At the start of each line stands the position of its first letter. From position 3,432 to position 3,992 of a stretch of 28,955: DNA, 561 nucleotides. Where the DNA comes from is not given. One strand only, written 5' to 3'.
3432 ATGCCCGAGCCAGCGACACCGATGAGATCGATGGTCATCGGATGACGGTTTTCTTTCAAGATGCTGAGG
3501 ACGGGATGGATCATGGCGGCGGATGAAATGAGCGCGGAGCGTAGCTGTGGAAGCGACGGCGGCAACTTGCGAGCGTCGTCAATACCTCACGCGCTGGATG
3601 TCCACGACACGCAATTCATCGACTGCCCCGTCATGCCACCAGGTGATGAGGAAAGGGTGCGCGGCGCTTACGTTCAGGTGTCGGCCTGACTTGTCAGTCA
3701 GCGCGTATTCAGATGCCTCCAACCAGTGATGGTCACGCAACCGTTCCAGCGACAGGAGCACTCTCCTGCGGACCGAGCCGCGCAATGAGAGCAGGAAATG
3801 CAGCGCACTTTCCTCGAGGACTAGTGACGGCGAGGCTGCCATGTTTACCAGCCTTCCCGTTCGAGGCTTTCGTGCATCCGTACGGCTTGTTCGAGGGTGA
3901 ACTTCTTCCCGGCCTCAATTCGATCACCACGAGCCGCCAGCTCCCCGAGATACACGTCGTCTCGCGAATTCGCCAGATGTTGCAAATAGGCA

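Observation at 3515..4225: RelE/ParE-type toxin-antitoxin pair lodged inside the dcw operon between murG and murC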

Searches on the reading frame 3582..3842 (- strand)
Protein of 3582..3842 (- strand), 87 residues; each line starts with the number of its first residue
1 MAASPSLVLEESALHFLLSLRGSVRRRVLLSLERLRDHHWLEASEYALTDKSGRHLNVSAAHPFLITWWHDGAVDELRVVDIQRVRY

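Call 3: search_protein_families(library=pfam, proteins=[window:3582-3842:-], max_evalue=1)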
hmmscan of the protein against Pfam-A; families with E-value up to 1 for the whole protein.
window:3582-3842:- (87 aa): 0 families

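Call 4: search_protein_families(library=ncbifam, proteins=[window:3582-3842:-], max_evalue=1)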
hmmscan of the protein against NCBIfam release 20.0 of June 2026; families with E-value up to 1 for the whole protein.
window:3582-3842:- (87 aa): 0 families

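Call 5: find_homologous_proteins(query=window:3582-3842:-, max_evalue=0.01)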
Query window:3582-3842:- (87 aa): 1 proteins with E <= 0.01 among 12 candidates.
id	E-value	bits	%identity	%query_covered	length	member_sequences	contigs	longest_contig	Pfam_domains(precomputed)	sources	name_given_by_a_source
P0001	1.0e-49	184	100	100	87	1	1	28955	-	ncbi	-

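Call 8: search_protein_families(library=padloc, proteins=[window:3582-3842:-], max_evalue=10)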
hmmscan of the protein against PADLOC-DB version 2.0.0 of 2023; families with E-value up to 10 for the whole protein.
window:3582-3842:- (87 aa): 0 families

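Call 9: search_solved_structures(query=window:3582-3842:-, max_evalue=10, show_alignments=3)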
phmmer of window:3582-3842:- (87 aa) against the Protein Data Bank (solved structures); distinct sequences matched with E-value up to 10: 5.
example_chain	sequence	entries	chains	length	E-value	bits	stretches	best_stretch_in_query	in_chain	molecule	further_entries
5b83_A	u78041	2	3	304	0.045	17.5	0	8-25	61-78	tetra ubiquitin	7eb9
7yui_A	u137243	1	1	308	0.048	17.4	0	8-25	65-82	Polyubiquitin-C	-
5h07_A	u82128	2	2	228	0.62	13.8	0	8-25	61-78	Polyubiquitin-C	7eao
2igl_A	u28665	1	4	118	1.4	12.7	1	13-54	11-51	Transthyretin-like protein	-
2g2n_A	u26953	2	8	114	1.5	12.6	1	14-54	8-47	Transthyretin-like protein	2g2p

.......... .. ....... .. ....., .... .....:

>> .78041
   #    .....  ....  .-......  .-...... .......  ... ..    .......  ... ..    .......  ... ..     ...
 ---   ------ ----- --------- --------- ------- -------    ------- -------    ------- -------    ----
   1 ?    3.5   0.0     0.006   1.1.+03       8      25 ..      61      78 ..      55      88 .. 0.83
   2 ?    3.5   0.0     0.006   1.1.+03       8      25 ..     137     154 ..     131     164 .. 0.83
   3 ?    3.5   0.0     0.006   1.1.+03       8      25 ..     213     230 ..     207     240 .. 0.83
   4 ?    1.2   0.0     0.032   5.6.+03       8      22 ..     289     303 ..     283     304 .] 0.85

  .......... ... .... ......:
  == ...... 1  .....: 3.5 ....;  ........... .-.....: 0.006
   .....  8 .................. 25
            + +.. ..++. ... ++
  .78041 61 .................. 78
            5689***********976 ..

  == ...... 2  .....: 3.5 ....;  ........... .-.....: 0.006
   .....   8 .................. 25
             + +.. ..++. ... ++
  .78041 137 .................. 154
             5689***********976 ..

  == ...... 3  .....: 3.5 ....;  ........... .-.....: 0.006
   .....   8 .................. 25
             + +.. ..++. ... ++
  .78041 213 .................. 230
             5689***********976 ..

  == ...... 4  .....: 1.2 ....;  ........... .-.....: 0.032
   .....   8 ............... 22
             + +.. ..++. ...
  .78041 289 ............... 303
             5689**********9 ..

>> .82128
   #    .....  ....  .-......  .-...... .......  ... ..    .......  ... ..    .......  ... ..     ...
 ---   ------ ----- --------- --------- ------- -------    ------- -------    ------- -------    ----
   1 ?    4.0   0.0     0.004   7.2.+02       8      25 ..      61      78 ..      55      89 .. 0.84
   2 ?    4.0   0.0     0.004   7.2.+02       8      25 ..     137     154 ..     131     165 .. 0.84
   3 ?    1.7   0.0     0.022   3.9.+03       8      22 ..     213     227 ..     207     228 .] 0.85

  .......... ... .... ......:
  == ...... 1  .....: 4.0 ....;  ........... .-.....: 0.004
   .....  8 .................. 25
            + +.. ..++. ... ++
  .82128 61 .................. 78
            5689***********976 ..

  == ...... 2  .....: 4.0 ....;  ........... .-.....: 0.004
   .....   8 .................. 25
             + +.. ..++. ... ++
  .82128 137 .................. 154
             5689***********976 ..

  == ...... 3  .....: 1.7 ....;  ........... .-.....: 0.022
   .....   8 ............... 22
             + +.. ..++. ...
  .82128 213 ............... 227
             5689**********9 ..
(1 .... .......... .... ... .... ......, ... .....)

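Call 11: find_encoding_contigs(protein=P0001, flank=10000, max_places=6)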
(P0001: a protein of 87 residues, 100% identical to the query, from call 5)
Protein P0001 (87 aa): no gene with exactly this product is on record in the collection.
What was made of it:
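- Tried and rejected: The look-up of the encoding contig found nothing (call 11).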

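Call 15: search_protein_representatives(protein=window:3582-3842:-)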
Query: 87 residues. Proteins with E-value up to 0.001 (for the whole library): 35; up to 1e-10: 6; up to 1e-30: 0. The best 35 are listed.
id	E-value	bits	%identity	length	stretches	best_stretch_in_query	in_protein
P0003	2.7e-19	85.2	47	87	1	4-86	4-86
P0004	1.4e-17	79.7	52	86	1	1-86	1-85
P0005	4.4e-13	65.4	44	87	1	1-87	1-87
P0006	5.6e-13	65.0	49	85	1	7-86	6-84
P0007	1.2e-11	60.7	47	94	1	22-83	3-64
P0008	5.0e-11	58.8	46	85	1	6-87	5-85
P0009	1.5e-10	57.2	41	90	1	1-82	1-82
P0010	1.7e-10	57.1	33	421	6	22-60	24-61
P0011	5.8e-10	55.4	44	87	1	1-86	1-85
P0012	1.8e-09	53.8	41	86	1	1-86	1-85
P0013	4.3e-09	52.6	40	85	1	6-87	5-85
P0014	2.5e-07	47.0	40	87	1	7-85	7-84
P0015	4.9e-07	46.1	43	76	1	14-84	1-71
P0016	1.0e-06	45.1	39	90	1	2-85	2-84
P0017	1.0e-06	45.0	41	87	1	6-85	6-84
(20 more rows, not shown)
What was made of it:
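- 3579..3842 (-): Gene B: 87-aa RelE/ParE-fold putative toxin. A GGGAAGG Shine-Dalgarno-like motif sits 9 nt upstream, inside the end of gene A. 35 representatives in the exhaustive HMMER search (call 15).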

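Call 17: search_protein_families(library=pfam, alignment_id=A1, max_evalue=1)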
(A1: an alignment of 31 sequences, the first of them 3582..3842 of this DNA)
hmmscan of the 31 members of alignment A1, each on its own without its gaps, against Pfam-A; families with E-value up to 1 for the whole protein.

A. member 1, window:3582-3842:- (87 aa): 0 families

B. families by the number of members that match (of 31 scanned): 7 families
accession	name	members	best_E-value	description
PF25536.1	DUF7920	1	0.021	Domain of unknown function (DUF7920)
PF22688.2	Hda_lid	1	0.024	Hda, lid domain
PF13801.11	Metal_resist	1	0.054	Heavy-metal resistance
PF06877.16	RraB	1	0.073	Regulator of ribonuclease activity B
PF24891.1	DUF7742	1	0.074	Domain of unknown function (DUF7742)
PF15566.12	Imm32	1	0.19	Immunity protein 32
PF11428.13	DUF3196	1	0.36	Protein of unknown function (DUF3196)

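Call 18: search_solved_structures(query=A1, max_evalue=10, show_alignments=3)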
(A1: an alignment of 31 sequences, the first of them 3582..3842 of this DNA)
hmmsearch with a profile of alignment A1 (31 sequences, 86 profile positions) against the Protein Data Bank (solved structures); distinct sequences matched with E-value up to 10: 7.
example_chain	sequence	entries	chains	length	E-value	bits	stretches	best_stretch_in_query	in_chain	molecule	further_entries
8w1a_A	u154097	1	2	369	0.11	15.9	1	24-63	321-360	viral G-protein coupled receptor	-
8g4k_A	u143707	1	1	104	0.14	15.7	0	26-58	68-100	5HCS_TGFBR2_1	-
6i1x_A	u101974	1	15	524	1.1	12.8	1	5-45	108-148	Type II secretion system protein D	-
6hcg_A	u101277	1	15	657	1.3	12.6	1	5-45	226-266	Type II secretion system protein D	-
6zym_9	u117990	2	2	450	1.8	12.1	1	13-47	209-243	Corepressor interacting with RBPJ 1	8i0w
4ney_A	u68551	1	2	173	4.9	10.7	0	17-50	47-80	Engineered protein OR277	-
4nez_A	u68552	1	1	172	5.6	10.5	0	17-50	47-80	Engineered protein OR276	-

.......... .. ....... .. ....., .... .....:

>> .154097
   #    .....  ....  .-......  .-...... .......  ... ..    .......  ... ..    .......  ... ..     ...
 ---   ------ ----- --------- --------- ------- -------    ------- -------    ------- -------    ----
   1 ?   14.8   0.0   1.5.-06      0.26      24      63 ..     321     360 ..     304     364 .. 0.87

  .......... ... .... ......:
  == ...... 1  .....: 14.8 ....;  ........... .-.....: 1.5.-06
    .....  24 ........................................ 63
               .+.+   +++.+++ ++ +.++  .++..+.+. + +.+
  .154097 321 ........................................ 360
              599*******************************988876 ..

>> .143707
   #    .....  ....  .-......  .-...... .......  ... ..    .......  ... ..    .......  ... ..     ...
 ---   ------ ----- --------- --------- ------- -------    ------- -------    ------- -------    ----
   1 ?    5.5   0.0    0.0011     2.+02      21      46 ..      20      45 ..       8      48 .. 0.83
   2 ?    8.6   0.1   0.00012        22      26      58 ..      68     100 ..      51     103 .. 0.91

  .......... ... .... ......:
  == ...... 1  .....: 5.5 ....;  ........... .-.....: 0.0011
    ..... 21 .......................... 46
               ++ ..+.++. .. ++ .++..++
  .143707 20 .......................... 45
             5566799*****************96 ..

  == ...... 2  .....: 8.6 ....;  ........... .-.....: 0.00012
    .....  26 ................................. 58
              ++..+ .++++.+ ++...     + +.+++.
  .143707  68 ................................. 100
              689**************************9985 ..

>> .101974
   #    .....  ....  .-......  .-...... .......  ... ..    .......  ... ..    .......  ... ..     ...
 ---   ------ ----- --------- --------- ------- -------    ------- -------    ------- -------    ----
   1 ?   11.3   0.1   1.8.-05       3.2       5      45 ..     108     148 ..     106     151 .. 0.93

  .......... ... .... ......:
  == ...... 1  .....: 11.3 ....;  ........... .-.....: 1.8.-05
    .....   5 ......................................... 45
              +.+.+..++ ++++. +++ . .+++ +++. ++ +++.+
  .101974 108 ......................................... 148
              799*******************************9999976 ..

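Call 22: find_related_loci(query=A2, collection=metagenome_contigs, flank=4000)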
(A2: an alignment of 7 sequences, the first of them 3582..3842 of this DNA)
Query A2 (87 aa) in metagenome_contigs; peptide patterns used: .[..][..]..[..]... (x = any residue, [..] = any of these).
53 stretches matched a pattern; 33 encode a relative of the query (tblastn E <= 1e-3); 33 distinct loci.
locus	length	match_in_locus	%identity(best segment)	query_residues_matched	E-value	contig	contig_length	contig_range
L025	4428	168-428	53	1-87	9e-27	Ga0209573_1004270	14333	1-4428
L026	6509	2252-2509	47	1-86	6e-25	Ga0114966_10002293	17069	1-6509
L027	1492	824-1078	52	1-86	6e-24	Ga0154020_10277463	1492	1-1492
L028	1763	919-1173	45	1-86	1e-22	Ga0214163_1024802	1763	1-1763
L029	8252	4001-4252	48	3-87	3e-21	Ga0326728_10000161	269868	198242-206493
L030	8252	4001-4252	47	1-85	6e-21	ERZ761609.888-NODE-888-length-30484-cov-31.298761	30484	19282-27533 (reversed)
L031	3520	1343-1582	46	7-87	1e-20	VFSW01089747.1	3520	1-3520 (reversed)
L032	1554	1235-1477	48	6-87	2e-19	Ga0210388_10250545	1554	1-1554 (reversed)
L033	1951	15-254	47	7-87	6e-19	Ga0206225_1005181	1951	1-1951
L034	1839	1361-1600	47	7-87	8e-19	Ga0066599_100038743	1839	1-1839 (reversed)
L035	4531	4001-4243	46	6-87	2e-18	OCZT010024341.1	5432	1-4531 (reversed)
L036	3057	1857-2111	47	1-86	2e-18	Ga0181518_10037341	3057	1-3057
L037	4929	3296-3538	45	6-87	4e-18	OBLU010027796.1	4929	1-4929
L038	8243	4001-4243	45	6-87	3e-18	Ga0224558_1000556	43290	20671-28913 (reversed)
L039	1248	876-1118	45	6-87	3e-18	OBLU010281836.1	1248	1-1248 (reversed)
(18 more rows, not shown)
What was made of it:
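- Tried and rejected: A 7-sequence alignment worked (call 22).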

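Call 27: predict_structure(alignment_id=A1)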
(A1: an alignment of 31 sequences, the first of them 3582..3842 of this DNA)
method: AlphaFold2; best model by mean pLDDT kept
length: 87 residues; sequences in the alignment: 31
mean_pLDDT: 93.0   pTM: 0.82
mean pLDDT of the five models: 93.0, 91.9, 91.6, 91.4, 91.3
residues with pLDDT >= 90: 73; 70-90: 12; 50-70: 2; < 50: 0
segments of 3 or more residues with pLDDT < 50: none
pLDDT, mean of each block of 10 residues (from residue 1): 90 98 97 90 85 94 95 95 92
secondary structure, 60 per line:
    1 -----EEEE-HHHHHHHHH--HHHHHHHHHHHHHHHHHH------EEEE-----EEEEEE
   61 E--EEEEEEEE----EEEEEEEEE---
elements in order: E6-9 H11-19 H22-39 E46-49 E55-61 E64-71 E76-84
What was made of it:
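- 3579..3842 (-): AF2 pLDDT 93 with beta-alpha-alpha-beta4 topology (call 27).
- On Type II toxin-antitoxin module (generic): AF2 pLDDT 93 (call 27).
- Fold of B: AF2 pLDDT 93 (call 27). The fold prediction is confident (call 27).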

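Call 79: search_dna_similar(query=window:3582-3842:-, collection=plasmids, mode=protein, max_evalue=0.001, max_rows=10)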
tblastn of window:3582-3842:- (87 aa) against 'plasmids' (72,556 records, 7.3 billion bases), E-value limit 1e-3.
No match.

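Call 80: find_related_loci(query=A2, collection=viral_contigs, flank=3000)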
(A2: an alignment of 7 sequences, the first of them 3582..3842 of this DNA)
Query A2 (87 aa) in viral_contigs; peptide patterns used: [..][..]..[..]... (x = any residue, [..] = any of these).
24 stretches matched a pattern, but none encodes a relative of the query by tblastn (E <= 1e-3).

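Call 90: fold_search(model_id=the predicted structure, library=pdb)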
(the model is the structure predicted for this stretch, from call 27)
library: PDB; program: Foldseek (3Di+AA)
matches with E <= 10: 831; with E <= 0.001: 5
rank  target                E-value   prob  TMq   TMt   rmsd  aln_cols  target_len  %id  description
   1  2khe_MODEL_1_A        2.3e-04  1.00  0.74  0.73   2.7        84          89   14  Solution Structure of the Bacterial Toxin Rele from Thermus Thermophilus HB8 (released 2010-03-31)
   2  1wmi_A                2.5e-04  1.00  0.70  0.69   3.4        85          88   10  Crystal structure of archaeal RelE-RelB complex from Pyrococcus horikoshii OT3 (released 2005-03-15)
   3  9g12_B                5.1e-04  1.00  0.63  0.65   3.7        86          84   10  Mycobacterium tuberculosis RelBE1 toxin-antitoxin system; rv1247c (relB1 antitoxin), rv1246c (relE1 toxin) (released 2025-12-17)
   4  7v5y_E                6.6e-04  1.00  0.61  0.61   4.1        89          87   13  Crystal structure of hexameric complex of Sa2YoeB-Sa2YefM toxin-antitoxin from Staphylococcus aureus (released 2021-12-15)
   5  4fxe_E                7.0e-04  1.00  0.65  0.68   7.6        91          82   14  Crystal structure of the intact E. coli RelBE toxin-antitoxin complex (released 2012-08-29)
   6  7v6w_F                1.5e-03  1.00  0.62  0.62   4.2        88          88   18  Crystal structure of heterohexameric Sa2YoeB-Sa2YefM complex bound to 26bp-DNA (released 2021-12-15)
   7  3g5o_C                1.7e-03  1.00  0.76  0.76   2.6        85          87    9  The crystal structure of the toxin-antitoxin complex RelBE2 (Rv2865-2866) from Mycobacterium tuberculosis (released 2009-04-14)
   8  2kc8_MODEL_1_A        1.7e-03  1.00  0.65  0.60   7.3        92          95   14  Structure of E. coli toxin RelE (R81A/R83A) mutant in complex with antitoxin RelBc (K47-L79) peptide (released 2009-03-17)
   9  9g12_A                1.9e-03  1.00  0.66  0.68   3.6        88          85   11  Mycobacterium tuberculosis RelBE1 toxin-antitoxin system; rv1247c (relB1 antitoxin), rv1246c (relE1 toxin) (released 2025-12-17)
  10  3g5o_B                2.3e-03  1.00  0.76  0.81   2.3        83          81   10  The crystal structure of the toxin-antitoxin complex RelBE2 (Rv2865-2866) from Mycobacterium tuberculosis (released 2009-04-14)
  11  5czf_C                2.7e-03  1.00  0.63  0.60   4.4        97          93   16  Crystal structure of the PaaA2-ParE2 antitoxin-toxin complex (released 2016-06-01)
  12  4fxe_F                3.1e-03  1.00  0.63  0.69   7.4        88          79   15  Crystal structure of the intact E. coli RelBE toxin-antitoxin complex (released 2012-08-29)
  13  7v6w_E                3.1e-03  1.00  0.60  0.59   4.6        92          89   15  Crystal structure of heterohexameric Sa2YoeB-Sa2YefM complex bound to 26bp-DNA (released 2021-12-15)
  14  5cw7_F                4.6e-03  1.00  0.62  0.57   4.4        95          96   17  Crystal structure of the PaaA2-ParE2 antitoxin-toxin complex (released 2016-06-01)
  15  5ceg_B                4.6e-03  1.00  0.59  0.51   4.5        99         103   17  X-ray structure of toxin/anti-toxin complex from Mesorhizobium opportunistum (released 2015-11-11)
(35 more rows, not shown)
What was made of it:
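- On Type II toxin-antitoxin module (generic): Foldseek probability 1.00 (call 90).
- Closest known: ParE gyrase-poison toxins. Different: Foldseek ranks ParE proteins below RelE and YoeB (call 90).
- Foldseek gives TM 0.74-0.76 to T. thermophilus RelE and M. tuberculosis RelE2 (call 90).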
